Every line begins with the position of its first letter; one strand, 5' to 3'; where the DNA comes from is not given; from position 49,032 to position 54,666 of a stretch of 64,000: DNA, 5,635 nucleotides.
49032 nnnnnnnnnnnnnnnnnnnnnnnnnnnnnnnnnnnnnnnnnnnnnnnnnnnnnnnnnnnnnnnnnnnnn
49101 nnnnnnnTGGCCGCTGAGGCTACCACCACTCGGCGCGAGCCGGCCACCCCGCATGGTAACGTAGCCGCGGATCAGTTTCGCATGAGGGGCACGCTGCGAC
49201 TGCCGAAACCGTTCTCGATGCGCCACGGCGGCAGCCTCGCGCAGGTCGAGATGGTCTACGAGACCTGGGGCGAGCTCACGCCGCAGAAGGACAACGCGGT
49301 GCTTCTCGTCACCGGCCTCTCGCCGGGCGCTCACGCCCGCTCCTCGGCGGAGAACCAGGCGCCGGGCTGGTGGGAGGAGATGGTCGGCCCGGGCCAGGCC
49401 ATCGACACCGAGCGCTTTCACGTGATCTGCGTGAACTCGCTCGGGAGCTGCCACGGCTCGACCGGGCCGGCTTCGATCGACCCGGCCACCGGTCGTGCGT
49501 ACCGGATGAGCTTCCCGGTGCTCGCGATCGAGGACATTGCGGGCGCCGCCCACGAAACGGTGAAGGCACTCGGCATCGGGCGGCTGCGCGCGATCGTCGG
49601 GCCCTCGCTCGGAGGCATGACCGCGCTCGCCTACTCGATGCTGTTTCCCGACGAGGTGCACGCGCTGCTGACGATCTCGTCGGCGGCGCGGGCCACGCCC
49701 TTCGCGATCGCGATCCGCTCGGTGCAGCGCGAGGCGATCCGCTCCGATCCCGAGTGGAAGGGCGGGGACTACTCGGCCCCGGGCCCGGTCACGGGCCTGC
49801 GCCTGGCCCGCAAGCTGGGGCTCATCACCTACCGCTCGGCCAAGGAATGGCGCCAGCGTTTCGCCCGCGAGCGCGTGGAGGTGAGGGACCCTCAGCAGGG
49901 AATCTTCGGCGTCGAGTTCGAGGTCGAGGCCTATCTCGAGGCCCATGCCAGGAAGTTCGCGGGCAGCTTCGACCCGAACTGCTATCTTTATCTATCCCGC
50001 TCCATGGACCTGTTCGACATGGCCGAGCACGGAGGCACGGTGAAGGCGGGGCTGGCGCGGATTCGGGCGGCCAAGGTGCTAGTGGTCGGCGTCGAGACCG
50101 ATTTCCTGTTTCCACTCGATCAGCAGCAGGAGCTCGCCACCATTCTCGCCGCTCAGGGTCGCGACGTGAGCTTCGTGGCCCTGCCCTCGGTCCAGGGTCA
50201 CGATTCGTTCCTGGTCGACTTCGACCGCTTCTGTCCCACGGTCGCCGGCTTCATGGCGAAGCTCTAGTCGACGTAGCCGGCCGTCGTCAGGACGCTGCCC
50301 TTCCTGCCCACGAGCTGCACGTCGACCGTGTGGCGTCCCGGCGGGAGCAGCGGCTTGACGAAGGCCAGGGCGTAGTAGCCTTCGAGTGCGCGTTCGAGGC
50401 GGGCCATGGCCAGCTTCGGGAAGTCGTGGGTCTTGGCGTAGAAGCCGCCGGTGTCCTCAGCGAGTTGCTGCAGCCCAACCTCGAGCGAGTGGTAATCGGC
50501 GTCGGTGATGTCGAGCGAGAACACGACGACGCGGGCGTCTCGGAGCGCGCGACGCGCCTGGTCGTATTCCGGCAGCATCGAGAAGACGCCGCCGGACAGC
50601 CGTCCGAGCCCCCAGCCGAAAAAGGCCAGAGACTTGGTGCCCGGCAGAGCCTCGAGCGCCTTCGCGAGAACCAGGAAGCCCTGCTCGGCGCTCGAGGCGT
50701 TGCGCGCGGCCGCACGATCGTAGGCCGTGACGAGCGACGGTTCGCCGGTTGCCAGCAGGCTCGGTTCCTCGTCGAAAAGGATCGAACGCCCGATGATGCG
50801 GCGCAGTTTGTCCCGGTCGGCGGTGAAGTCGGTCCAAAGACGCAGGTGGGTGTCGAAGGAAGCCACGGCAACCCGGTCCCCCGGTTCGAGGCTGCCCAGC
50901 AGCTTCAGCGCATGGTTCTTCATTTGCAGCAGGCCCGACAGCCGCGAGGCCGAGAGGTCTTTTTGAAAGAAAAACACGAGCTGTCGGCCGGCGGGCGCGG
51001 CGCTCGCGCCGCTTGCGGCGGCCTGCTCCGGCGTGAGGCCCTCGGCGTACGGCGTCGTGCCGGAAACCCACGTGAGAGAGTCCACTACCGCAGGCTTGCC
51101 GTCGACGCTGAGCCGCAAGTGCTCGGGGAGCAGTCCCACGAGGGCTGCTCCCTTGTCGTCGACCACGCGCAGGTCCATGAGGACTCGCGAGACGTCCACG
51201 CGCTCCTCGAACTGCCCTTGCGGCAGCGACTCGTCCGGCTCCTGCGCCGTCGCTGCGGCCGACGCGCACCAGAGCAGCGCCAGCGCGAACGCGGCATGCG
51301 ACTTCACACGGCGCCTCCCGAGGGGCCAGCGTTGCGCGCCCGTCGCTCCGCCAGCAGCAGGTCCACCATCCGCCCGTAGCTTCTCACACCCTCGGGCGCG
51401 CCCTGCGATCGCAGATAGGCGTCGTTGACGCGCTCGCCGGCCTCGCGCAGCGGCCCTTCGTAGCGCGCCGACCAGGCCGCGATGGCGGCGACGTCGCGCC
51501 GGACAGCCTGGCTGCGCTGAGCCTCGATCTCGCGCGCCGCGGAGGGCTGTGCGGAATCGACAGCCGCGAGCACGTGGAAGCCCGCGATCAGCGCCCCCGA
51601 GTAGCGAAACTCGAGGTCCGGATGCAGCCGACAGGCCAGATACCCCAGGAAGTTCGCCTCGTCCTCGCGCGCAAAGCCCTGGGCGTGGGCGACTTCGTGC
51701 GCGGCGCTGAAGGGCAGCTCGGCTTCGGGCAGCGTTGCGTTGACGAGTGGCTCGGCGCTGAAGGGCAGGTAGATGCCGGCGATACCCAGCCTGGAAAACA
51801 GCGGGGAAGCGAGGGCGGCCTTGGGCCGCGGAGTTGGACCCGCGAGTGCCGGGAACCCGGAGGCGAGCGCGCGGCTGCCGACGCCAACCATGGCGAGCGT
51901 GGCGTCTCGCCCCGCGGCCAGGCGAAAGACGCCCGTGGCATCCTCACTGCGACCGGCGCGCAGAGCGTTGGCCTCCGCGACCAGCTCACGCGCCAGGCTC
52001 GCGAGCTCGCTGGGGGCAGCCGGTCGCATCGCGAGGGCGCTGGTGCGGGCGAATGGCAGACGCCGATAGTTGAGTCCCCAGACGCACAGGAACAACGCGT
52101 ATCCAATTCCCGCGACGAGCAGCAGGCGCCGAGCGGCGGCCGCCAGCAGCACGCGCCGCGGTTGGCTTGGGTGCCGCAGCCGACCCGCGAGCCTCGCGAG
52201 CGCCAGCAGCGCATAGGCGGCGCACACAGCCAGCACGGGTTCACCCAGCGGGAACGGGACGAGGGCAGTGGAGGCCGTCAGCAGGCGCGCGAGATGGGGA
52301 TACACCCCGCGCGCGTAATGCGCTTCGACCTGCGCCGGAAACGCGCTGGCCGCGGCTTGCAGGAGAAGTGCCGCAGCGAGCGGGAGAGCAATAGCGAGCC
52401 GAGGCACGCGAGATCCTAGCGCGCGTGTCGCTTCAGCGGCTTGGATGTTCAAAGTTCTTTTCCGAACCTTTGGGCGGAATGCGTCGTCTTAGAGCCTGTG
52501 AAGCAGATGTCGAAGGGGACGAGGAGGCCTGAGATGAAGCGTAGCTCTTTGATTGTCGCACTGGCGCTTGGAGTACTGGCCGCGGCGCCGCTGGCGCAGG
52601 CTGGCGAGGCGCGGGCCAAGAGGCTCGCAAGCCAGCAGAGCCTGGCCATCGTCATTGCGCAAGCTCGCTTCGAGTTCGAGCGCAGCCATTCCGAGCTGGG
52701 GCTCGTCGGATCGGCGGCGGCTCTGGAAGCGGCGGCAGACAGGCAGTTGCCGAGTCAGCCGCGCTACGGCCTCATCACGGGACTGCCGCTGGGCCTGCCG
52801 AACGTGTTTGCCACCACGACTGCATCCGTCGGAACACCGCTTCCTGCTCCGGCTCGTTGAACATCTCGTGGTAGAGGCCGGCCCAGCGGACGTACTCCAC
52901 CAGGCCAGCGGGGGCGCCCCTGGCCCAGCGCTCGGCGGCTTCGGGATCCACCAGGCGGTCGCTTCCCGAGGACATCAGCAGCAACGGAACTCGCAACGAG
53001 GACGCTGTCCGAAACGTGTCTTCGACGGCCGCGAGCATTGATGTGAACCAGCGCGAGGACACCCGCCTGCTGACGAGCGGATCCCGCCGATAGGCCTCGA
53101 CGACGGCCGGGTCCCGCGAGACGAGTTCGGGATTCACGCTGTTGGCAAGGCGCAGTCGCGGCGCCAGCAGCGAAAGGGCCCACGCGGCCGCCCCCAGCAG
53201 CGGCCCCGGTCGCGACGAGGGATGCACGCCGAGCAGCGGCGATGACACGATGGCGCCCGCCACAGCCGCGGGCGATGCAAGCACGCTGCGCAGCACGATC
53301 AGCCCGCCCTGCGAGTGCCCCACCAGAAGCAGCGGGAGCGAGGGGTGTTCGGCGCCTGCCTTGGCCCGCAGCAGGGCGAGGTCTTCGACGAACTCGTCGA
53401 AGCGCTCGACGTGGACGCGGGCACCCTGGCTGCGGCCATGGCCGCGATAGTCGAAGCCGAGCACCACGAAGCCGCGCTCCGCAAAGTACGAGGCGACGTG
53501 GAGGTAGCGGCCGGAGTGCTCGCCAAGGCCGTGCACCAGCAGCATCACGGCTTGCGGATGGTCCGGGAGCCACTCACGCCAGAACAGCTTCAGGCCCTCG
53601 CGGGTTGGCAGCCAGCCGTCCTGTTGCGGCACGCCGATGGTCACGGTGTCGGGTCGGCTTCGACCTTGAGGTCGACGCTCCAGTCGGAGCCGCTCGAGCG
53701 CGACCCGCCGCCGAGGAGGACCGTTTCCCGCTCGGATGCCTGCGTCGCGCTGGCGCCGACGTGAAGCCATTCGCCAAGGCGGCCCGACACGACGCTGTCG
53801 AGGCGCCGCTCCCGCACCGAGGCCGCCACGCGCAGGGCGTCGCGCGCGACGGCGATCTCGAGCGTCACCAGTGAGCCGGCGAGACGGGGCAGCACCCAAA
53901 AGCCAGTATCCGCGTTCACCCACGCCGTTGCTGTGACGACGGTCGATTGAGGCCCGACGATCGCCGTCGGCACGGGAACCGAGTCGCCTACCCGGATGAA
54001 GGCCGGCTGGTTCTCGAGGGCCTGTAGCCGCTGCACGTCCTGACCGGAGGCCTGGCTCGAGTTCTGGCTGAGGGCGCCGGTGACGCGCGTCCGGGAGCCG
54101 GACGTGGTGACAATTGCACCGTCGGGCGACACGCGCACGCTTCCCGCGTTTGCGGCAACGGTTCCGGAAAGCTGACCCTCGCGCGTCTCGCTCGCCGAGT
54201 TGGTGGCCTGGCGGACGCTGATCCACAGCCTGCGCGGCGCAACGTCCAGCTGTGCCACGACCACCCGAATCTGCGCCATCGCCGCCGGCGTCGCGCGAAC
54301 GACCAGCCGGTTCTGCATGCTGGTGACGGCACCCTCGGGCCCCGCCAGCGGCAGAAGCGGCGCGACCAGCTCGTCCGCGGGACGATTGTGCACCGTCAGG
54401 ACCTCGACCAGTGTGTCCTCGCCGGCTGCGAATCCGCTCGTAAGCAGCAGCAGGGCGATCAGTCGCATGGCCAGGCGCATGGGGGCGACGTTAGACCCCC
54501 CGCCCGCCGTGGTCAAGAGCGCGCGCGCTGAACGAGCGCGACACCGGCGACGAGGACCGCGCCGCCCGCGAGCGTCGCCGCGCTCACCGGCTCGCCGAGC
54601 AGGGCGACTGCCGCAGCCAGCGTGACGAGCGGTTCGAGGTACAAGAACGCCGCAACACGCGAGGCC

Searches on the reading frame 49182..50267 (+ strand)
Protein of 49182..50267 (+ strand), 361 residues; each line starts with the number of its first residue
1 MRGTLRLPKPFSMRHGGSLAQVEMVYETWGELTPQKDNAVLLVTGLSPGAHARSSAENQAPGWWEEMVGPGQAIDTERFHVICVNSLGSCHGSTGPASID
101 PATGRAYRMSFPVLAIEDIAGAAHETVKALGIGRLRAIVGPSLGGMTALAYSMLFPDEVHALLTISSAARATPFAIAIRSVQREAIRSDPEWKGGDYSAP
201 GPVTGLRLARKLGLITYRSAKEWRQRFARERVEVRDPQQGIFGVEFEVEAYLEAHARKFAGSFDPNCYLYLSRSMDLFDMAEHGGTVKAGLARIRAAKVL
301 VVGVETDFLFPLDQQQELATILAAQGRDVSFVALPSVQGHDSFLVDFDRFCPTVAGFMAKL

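Call 53: search_protein_families(library=pfam, max_evalue=0.00001, proteins=[window:49182-50267:+])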
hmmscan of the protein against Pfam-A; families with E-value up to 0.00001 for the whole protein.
window:49182-50267:+ (361 aa): 1 family
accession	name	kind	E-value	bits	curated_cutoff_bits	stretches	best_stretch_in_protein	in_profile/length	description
PF00561.26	Abhydrolase_1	-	2.4e-17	63.9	25.8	1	40-321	3-224/245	alpha/beta hydrolase fold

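Call 55: search_protein_families(library=ncbifam, max_evalue=0.001, proteins=[window:49182-50267:+])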
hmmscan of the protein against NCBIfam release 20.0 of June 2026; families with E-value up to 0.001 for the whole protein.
window:49182-50267:+ (361 aa): 12 families
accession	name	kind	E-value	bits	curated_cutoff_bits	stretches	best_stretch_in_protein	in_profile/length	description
NF001209.0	PRK00175.1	equivalog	3.9e-129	430.8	331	1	5-360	17-374/381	homoserine O-acetyltransferase MetX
TIGR01392.2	MetX_acetyl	equivalog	4.2e-111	371.4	500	1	9-358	3-350/351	homoserine O-acetyltransferase MetX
NF047916.1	MetX_succinyl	exception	3.8e-98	328.9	560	1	5-360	10-368/370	homoserine O-succinyltransferase MetX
NF047917.1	MetX_acetyl_MTB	exception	1.7e-93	313.6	475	1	12-356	16-357/361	homoserine O-acetyltransferase MetX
NF005262.1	PRK06765.1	equivalog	1.7e-68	231.2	450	1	11-358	12-365/366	E22 family MetX-like putative esterase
NF006449.0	PRK08775.1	equivalog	1.4e-51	175.4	296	1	10-353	36-332/344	homoserine O-succinyltransferase MetX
NF005757.0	PRK07581.1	subfamily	9.2e-39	133.2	332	1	11-341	15-316/339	hypothetical protein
NF047915.1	homoser_Ac_Staph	exception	1.5e-30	106.6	500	1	11-358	13-313/320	homoserine O-acetyltransferase MetX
NF005071.0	PRK06489.1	equivalog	3.7e-28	98.7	305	1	10-305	39-310/362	hypothetical protein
NF051488.1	bifunc_PcaDC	exception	3.1e-07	29.8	390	1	113-172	58-116/375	bifunctional 3-oxoadipate enol-lactonase/4-carboxymuconolactone decarboxylase PcaDC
TIGR03611.1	RutD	equivalog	0.00012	21.6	238.5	0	104-174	51-120/258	pyrimidine utilization protein D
TIGR02427.1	protocat_pcaD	equivalog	0.00084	18.8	255.85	0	114-170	60-115/251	3-oxoadipate enol-lactonase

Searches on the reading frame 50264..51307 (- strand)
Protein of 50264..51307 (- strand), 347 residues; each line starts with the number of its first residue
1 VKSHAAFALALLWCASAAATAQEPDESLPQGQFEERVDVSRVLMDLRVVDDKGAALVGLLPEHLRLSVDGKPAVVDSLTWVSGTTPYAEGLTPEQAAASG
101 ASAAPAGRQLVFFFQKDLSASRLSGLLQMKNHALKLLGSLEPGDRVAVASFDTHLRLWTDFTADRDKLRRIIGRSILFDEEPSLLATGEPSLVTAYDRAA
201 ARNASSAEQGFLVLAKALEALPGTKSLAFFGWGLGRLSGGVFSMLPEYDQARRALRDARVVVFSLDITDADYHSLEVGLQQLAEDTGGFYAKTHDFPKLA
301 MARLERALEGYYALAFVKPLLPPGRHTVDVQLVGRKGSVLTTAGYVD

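Call 53: search_protein_families(library=pfam, max_evalue=0.00001, proteins=[window:50264-51307:-])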
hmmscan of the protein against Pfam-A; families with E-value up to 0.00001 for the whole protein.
window:50264-51307:- (347 aa): 0 families

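Call 55: search_protein_families(library=ncbifam, max_evalue=0.001, proteins=[window:50264-51307:-])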
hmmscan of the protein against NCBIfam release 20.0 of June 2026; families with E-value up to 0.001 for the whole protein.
window:50264-51307:- (347 aa): 1 family
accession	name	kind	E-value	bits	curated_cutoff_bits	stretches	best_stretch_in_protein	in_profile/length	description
TIGR03436.1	acidobact_VWFA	subfamily_domain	1.6e-26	93.6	81.25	1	36-333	4-309/324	VWA domain-containing protein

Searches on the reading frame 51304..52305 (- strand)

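Call 53: search_protein_families(library=pfam, max_evalue=0.00001, proteins=[window:51304-52305:-])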
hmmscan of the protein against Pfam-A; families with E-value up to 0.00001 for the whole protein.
window:51304-52305:- (333 aa): 1 family
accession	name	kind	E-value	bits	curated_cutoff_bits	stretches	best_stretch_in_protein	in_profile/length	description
PF12725.13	DUF3810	-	2.7e-79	267.2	28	1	1-318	5-311/311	Protein of unknown function (DUF3810)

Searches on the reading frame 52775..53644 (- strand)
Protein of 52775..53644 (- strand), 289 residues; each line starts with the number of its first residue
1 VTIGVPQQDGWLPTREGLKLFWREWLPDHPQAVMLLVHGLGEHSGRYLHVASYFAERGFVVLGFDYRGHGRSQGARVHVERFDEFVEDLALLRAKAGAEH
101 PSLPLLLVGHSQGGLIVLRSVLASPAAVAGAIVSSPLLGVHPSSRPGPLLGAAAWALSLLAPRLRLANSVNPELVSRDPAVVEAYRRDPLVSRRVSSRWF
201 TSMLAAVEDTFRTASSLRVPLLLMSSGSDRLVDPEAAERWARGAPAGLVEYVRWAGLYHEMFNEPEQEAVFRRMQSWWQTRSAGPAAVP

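Call 54: search_protein_families(library=pfam, max_evalue=0.00001, proteins=[window:52775-53644:-])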
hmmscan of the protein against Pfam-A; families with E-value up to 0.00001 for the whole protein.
window:52775-53644:- (289 aa): 3 families
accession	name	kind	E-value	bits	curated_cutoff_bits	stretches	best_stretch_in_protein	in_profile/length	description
PF12146.15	Hydrolase_4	-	1.8e-73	247.2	27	1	29-266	2-239/239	Serine aminopeptidase, S33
PF00561.26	Abhydrolase_1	-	4.9e-21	75.9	25.8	1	33-262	2-241/245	alpha/beta hydrolase fold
PF12697.13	Abhydrolase_6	-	3.8e-18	67.4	26.3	1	35-267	2-211/217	Alpha/beta hydrolase family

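Call 55: search_protein_families(library=ncbifam, max_evalue=0.001, proteins=[window:52775-53644:-])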
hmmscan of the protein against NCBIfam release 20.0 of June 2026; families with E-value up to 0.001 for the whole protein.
window:52775-53644:- (289 aa): 18 families
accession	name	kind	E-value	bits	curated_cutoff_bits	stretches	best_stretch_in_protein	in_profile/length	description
NF052543.1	PhlpBipLPA4030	equivalog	2e-24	86.4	450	1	16-233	55-265/312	phospholipase BipL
NF008019.0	PRK10749.1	equivalog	1.2e-13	50.8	362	1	24-141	47-169/335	lysophospholipase L2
TIGR03056.1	bchO_mg_che_rel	equivalog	8.6e-10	38.1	172.55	1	32-127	29-119/278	alpha/beta fold hydrolase BchO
TIGR01250.1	pro_imino_pep_2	subfamily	2.1e-09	37.4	167.65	1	16-138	10-131/288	proline iminopeptidase-family hydrolase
TIGR03695.1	menH_SHCHC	equivalog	2.1e-09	37.2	208.55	1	32-141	3-109/252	2-succinyl-6-hydroxy-2,4-cyclohexadiene-1-carboxylate synthase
NF045948.1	ProImpepThrmp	equivalog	3.1e-08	33.4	500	1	16-140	10-132/291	proline iminopeptidase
NF051487.1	bifunc_PcaCD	exception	1e-07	31.4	430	1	29-134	170-269/413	bifunctional 4-carboxymuconolactone decarboxylase/3-oxoadipate enol-lactonase PcaCD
TIGR01607.1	PST-A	paralog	3.3e-07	29.7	218.25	0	54-89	70-108/332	Plasmodium subtelomeric family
NF004514.1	PRK05855.1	equivalog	1e-06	27.7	455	1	15-121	7-109/578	SDR family oxidoreductase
NF051488.1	bifunc_PcaDC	exception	1.1e-06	28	390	1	31-133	12-108/375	bifunctional 3-oxoadipate enol-lactonase/4-carboxymuconolactone decarboxylase PcaDC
NF047920.1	lactonase_UilS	equivalog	2.5e-06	27.4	400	1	18-77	11-71/285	UilS family quorum-quenching N-acyl-homoserine lactonase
NF011457.0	PRK14875.1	equivalog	2.9e-06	26.5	307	1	31-130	132-225/372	acetoin dehydrogenase dihydrolipoyllysine-residue acetyltransferase subunit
TIGR03611.1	RutD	equivalog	7.3e-06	25.5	238.5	1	31-133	13-110/258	pyrimidine utilization protein D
NF050089.1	i_nPHAscl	equivalog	8.4e-06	25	300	1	28-129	15-110/288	intracellular short-chain-length polyhydroxyalkanoate depolymerase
NF008340.0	PRK11126.1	equivalog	1.3e-05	24.6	261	1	29-140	12-116/255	2-succinyl-6-hydroxy-2,4-cyclohexadiene-1-carboxylate synthase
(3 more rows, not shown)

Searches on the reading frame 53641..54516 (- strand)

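Call 54: search_protein_families(library=pfam, max_evalue=0.00001, proteins=[window:53641-54516:-])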
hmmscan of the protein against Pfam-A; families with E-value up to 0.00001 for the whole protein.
window:53641-54516:- (291 aa): 1 family
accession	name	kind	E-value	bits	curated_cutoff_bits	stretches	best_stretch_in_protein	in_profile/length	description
PF03958.22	Secretin_N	-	1.7e-06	28.5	28.2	1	37-95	1-68/69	Bacterial type II/III secretion system short domain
